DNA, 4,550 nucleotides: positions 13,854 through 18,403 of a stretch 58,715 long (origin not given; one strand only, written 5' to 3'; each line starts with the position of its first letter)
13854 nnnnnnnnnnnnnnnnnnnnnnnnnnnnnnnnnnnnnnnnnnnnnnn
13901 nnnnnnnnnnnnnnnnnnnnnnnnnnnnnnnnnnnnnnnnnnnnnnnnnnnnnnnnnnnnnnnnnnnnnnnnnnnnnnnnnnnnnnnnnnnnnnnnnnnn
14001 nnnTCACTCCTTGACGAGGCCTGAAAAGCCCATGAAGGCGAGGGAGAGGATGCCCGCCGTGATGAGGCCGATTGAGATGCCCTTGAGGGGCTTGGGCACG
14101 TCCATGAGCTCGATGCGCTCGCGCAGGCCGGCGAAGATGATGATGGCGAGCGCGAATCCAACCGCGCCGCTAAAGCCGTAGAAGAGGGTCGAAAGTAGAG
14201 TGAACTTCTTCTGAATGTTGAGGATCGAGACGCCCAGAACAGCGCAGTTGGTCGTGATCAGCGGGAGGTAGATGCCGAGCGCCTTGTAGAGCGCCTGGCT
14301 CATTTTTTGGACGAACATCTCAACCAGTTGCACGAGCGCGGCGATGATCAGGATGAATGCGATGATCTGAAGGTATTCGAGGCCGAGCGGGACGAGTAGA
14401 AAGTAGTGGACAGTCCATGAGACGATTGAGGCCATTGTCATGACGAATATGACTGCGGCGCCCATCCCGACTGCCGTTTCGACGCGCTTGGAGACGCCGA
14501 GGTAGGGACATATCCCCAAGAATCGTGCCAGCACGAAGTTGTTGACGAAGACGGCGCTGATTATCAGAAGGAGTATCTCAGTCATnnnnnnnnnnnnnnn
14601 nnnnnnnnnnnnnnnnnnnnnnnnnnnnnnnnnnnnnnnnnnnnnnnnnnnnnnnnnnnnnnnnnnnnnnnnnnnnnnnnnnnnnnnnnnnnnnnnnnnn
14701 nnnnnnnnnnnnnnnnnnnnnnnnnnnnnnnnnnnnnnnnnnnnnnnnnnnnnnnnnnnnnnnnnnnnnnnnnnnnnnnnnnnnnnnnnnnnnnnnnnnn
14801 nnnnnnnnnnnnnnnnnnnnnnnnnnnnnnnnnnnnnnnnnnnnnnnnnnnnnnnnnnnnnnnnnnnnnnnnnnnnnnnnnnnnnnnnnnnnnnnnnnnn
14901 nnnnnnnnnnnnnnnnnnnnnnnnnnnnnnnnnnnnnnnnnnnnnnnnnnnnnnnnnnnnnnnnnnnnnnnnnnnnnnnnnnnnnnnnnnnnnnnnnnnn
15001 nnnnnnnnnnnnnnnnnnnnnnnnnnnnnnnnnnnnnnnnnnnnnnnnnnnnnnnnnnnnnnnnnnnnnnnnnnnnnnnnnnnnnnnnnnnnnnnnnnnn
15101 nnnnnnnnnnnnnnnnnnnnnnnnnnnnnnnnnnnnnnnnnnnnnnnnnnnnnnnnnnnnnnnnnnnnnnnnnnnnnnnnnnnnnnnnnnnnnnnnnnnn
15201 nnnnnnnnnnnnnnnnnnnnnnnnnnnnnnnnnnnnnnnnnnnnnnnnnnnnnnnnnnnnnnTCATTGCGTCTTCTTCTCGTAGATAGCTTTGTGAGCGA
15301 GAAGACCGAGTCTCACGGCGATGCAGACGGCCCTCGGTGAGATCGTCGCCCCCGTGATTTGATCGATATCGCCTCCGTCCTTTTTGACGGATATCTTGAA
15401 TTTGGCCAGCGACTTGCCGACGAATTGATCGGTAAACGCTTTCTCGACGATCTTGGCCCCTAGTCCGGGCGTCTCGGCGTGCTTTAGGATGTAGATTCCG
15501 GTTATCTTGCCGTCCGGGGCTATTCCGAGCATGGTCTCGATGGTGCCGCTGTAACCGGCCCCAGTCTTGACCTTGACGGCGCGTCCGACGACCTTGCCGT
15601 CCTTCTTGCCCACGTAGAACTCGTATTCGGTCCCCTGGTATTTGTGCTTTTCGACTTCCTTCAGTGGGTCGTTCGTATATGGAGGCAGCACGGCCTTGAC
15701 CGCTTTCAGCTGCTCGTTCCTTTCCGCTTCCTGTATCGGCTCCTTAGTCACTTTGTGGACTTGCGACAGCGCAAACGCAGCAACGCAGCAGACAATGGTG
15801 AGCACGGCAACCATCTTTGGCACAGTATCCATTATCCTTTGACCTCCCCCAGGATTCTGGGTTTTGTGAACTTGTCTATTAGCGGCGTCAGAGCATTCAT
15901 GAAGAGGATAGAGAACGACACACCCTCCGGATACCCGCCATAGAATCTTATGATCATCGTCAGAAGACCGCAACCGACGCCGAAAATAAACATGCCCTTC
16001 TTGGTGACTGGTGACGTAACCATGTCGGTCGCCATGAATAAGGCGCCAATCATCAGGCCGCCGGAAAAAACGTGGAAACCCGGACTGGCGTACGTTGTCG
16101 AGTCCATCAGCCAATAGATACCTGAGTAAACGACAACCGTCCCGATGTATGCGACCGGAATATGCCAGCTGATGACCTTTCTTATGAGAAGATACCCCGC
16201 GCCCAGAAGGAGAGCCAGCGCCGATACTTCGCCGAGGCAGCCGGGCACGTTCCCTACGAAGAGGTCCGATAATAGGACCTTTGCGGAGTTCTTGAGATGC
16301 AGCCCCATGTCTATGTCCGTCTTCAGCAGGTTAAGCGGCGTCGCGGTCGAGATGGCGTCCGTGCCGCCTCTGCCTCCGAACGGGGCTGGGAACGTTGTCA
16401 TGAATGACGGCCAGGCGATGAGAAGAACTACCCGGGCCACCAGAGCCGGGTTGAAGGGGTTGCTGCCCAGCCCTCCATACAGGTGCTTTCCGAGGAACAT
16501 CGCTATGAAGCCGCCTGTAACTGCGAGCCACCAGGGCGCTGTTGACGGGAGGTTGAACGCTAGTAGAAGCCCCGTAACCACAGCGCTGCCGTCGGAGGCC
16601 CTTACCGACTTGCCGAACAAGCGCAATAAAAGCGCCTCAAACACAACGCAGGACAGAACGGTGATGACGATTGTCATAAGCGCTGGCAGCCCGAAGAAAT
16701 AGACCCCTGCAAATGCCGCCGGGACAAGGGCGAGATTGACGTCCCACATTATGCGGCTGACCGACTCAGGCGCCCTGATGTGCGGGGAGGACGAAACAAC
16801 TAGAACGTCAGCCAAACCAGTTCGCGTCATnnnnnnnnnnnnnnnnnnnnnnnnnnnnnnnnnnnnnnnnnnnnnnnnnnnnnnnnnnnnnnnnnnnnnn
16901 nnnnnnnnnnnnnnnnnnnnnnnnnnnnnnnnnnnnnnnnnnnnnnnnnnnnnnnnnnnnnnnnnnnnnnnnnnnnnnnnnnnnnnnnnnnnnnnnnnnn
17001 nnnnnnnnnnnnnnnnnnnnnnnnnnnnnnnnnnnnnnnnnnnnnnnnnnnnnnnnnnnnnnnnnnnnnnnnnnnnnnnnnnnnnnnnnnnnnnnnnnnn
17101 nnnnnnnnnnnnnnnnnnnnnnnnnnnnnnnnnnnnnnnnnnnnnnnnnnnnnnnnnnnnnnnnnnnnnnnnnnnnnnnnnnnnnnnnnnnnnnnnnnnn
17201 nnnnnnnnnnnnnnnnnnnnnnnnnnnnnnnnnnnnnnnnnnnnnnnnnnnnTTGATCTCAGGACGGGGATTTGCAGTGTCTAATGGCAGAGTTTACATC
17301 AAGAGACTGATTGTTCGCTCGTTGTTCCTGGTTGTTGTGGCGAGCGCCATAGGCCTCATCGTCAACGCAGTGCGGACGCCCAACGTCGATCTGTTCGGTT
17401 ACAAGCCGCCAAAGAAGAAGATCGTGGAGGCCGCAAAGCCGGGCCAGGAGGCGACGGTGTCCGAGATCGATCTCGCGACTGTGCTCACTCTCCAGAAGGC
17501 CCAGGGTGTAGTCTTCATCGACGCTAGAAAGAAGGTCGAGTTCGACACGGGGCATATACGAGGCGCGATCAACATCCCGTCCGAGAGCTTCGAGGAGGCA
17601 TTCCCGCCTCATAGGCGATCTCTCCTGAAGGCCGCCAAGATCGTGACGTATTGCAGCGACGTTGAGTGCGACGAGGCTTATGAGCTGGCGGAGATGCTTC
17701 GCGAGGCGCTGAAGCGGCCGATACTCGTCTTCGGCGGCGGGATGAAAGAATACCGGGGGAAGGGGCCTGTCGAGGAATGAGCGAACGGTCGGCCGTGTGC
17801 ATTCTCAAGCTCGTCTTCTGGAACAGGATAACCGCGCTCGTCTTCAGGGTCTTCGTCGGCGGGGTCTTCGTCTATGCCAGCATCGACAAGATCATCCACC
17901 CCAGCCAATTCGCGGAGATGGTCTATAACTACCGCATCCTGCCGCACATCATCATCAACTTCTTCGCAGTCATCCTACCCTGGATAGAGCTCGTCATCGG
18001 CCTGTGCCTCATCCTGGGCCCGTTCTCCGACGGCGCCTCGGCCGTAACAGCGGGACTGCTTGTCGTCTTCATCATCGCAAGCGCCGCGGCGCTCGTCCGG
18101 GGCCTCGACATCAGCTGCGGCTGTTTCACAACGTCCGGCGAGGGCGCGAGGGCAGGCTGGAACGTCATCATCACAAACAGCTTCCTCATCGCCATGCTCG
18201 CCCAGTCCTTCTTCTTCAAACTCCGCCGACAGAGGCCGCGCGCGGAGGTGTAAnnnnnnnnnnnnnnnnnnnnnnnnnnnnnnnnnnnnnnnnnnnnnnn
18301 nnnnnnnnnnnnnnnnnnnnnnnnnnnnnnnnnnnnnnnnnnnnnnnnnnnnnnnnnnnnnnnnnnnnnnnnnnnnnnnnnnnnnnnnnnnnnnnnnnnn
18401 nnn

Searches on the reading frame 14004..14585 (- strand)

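Call 55: search_protein_families(library=pfam, proteins=[window:14004-14585:-], max_evalue=0.0001)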
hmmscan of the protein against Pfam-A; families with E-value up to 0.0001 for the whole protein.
window:14004-14585:- (193 aa): 1 family
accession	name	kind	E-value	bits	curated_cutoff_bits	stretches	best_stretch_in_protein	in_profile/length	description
PF02508.19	Rnf-Nqr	-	6.5e-60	202.5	23.8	1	6-190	3-173/174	Rnf-Nqr subunit, membrane protein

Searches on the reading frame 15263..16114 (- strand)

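Call 7: search_protein_families(library=pfam, proteins=[window:15263-16114:-], max_evalue=0.001)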
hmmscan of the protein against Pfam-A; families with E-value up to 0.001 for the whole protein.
window:15263-16114:- (283 aa): 1 family
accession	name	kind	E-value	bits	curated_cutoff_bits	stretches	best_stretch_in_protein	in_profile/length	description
PF04205.19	FMN_bind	-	4.8e-20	72.4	22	1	187-268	1-73/77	FMN-binding domain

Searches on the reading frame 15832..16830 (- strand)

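Call 7: search_protein_families(library=pfam, proteins=[window:15832-16830:-], max_evalue=0.001)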
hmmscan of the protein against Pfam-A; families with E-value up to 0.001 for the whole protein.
window:15832-16830:- (332 aa): 1 family
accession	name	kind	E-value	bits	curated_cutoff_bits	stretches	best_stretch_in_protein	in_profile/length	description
PF03116.20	NQR2_RnfD_RnfE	-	2.1e-122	408.6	27.7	1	11-328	1-296/296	NQR2, RnfD, RnfE family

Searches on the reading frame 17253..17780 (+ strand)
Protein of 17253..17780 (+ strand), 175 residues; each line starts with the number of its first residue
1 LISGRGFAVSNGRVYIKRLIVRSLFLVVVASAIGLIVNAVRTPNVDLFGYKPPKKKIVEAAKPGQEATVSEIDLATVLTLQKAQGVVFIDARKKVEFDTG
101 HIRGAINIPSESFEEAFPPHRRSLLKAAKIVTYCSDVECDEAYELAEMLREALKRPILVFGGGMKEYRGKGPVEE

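Call 7: search_protein_families(library=pfam, proteins=[window:17253-17780:+], max_evalue=0.001)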
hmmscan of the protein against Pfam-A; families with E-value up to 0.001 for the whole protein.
window:17253-17780:+ (175 aa): 1 family
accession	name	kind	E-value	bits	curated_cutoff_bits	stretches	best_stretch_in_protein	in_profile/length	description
PF00581.25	Rhodanese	-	1.6e-13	51.4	22.2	1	77-168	5-100/102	Rhodanese-like domain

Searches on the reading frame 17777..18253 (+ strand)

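Call 7: search_protein_families(library=pfam, proteins=[window:17777-18253:+], max_evalue=0.001)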
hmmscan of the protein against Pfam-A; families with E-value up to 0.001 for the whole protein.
window:17777-18253:+ (158 aa): 2 families
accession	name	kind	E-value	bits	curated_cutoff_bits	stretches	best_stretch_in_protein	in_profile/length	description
PF07291.16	MauE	-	8e-29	101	27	1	18-142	3-123/128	Methylamine utilisation protein MauE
PF07681.17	DoxX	-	8.4e-08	33.2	23.6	1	20-100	2-81/85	DoxX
